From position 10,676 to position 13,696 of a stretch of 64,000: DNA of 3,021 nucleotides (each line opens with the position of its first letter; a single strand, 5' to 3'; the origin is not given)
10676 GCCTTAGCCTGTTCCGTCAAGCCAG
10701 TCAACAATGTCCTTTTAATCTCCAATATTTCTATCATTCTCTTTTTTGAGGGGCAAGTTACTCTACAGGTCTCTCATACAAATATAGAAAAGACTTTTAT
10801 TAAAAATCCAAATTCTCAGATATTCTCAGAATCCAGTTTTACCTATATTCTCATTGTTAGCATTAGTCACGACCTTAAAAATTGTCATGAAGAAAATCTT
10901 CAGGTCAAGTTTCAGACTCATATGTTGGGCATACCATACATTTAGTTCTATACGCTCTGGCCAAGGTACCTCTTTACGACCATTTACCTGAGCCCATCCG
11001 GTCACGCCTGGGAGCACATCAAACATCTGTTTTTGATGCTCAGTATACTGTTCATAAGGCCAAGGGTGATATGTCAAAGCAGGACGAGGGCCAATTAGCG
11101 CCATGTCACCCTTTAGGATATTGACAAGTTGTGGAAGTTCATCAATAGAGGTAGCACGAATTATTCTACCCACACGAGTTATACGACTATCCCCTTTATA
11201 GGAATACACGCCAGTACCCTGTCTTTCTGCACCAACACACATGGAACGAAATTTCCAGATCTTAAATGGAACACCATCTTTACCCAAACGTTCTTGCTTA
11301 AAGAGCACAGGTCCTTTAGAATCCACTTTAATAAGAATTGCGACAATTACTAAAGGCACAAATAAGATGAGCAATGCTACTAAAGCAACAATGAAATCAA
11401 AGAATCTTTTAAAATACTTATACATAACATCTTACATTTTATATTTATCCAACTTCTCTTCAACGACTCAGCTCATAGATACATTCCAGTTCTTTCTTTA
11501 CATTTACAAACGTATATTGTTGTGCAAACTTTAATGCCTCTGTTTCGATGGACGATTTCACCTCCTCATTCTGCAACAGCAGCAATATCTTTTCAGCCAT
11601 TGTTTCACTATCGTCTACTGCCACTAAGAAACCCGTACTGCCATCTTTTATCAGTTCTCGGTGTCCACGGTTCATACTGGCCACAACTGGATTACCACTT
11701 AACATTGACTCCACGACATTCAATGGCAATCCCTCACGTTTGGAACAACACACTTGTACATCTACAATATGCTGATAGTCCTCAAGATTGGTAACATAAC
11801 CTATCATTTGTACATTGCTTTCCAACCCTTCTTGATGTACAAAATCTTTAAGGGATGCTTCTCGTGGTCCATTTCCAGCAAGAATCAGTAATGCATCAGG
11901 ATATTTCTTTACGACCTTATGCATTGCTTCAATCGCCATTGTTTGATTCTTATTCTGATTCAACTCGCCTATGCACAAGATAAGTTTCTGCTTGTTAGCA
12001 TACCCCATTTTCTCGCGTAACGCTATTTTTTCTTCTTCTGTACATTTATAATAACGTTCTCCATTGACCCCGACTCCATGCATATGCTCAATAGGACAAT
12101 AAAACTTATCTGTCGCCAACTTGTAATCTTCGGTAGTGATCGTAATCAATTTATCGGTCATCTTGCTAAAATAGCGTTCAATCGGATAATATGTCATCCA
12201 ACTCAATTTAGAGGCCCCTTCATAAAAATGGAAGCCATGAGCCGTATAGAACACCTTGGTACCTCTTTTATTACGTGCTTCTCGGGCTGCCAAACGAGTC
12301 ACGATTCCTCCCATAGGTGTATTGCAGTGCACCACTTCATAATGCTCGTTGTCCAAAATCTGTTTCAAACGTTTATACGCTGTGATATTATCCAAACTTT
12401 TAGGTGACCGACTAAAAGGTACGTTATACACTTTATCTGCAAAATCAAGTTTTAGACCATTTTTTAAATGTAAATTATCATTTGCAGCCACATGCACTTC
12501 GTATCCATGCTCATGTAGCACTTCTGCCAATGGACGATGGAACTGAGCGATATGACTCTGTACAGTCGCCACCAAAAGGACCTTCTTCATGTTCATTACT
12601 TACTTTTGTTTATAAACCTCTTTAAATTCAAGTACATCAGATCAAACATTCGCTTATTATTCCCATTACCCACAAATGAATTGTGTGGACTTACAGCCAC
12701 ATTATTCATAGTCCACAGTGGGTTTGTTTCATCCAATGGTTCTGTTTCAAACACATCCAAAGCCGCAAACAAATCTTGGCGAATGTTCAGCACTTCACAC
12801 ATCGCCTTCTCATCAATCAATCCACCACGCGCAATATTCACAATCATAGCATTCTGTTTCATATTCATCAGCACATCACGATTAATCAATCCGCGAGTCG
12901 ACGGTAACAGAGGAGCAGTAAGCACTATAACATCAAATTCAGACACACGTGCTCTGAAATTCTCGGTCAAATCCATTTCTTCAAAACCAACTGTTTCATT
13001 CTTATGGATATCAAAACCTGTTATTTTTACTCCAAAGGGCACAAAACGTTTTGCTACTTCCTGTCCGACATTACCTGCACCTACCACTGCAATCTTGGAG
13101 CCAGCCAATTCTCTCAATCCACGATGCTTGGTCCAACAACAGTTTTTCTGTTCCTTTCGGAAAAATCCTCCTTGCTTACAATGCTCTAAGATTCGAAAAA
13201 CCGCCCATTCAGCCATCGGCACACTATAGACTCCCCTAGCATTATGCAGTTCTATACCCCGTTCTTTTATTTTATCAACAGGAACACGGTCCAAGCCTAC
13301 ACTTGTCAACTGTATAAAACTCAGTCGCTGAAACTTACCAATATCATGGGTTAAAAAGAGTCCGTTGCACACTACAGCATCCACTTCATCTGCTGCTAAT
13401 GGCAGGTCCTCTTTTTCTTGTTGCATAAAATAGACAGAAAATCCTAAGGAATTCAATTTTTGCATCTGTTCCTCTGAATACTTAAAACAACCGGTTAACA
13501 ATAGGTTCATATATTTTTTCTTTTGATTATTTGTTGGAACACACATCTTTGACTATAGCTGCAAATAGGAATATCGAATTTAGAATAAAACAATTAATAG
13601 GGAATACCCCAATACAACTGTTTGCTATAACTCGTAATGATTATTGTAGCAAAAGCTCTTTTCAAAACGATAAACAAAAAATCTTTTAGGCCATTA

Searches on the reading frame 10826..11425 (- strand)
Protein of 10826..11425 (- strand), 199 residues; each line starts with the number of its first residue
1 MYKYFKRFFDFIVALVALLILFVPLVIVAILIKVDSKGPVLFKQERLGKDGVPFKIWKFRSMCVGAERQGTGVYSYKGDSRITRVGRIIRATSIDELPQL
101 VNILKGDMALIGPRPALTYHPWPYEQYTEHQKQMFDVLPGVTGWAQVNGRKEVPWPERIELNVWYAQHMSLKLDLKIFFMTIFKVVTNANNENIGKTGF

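Call 9: search_protein_families(library=pfam, proteins=[window:10826-11425:-], max_evalue=0.01)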
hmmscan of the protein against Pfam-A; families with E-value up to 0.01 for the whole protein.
window:10826-11425:- (199 aa): 1 family
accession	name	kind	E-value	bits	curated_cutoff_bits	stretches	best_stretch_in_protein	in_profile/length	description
PF02397.22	Bac_transf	-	1.6e-66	223.7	27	1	6-186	1-178/179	Bacterial sugar transferase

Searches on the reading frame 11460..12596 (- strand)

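Call 9: search_protein_families(library=pfam, proteins=[window:11460-12596:-], max_evalue=0.01)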
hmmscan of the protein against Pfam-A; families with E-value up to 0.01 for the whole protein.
window:11460-12596:- (378 aa): 6 families
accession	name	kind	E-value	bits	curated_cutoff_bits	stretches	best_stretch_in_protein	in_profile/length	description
PF00534.26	Glycos_transf_1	-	5.1e-38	130.7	26.4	1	192-354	4-169/172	Glycosyl transferases group 1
PF13692.12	Glyco_trans_1_4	-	1.8e-32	113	27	1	204-343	2-142/142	Glycosyl transferases group 1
PF13477.12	Glyco_trans_4_2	-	9.3e-17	61.9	23.4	1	5-153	1-138/139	Glycosyl transferase 4-like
PF13439.12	Glyco_transf_4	-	1.2e-15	58.4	28.5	1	23-157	11-144/170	Glycosyltransferase Family 4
PF13579.12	Glyco_trans_4_4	-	6.8e-13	49.7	29.7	1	21-170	8-150/158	Glycosyl transferase 4-like domain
PF20706.3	GT4-conflict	-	2.1e-05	24.1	26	1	201-319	195-323/385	Family 4 Glycosyltransferase in conflict systems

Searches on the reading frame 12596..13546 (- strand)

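Call 9: search_protein_families(library=pfam, proteins=[window:12596-13546:-], max_evalue=0.01)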
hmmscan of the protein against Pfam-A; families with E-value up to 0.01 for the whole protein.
window:12596-13546:- (316 aa): 10 families
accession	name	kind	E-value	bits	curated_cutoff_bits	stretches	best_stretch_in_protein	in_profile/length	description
PF02826.25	2-Hacid_dh_C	-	3.6e-46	157.2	25.1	1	119-289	4-177/178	D-isomer specific 2-hydroxyacid dehydrogenase, NAD binding domain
PF00389.36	2-Hacid_dh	-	7.8e-11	42.2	24.6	1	26-313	10-125/134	D-isomer specific 2-hydroxyacid dehydrogenase, catalytic domain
PF01262.27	AlaDh_PNT_C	-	1.8e-07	31.2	23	1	142-245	21-137/214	Alanine dehydrogenase/PNT, C-terminal domain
PF03446.21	NAD_binding_2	-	5.6e-06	26.9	21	1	151-240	1-94/161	NAD binding domain of 6-phosphogluconate dehydrogenase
PF13649.12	Methyltransf_25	-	0.00034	21.7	27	0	29-67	39-76/97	Methyltransferase domain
PF07992.20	Pyr_redox_2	-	0.0013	18.7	26.1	1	120-179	127-172/291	Pyridine nucleotide-disulphide oxidoreductase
PF00899.27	ThiF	-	0.0016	18.1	28.1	1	141-174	12-45/238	ThiF family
PF00070.33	Pyr_redox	-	0.0022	18.9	22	0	151-180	1-30/82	Pyridine nucleotide-disulphide oxidoreductase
PF01488.26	Shikimate_DH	-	0.0022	18.5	24.3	1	144-239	7-112/138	Shikimate / quinate 5-dehydrogenase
PF02737.24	3HCDH_N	-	0.0022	18.4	22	1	151-185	1-35/180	3-hydroxyacyl-CoA dehydrogenase, NAD binding domain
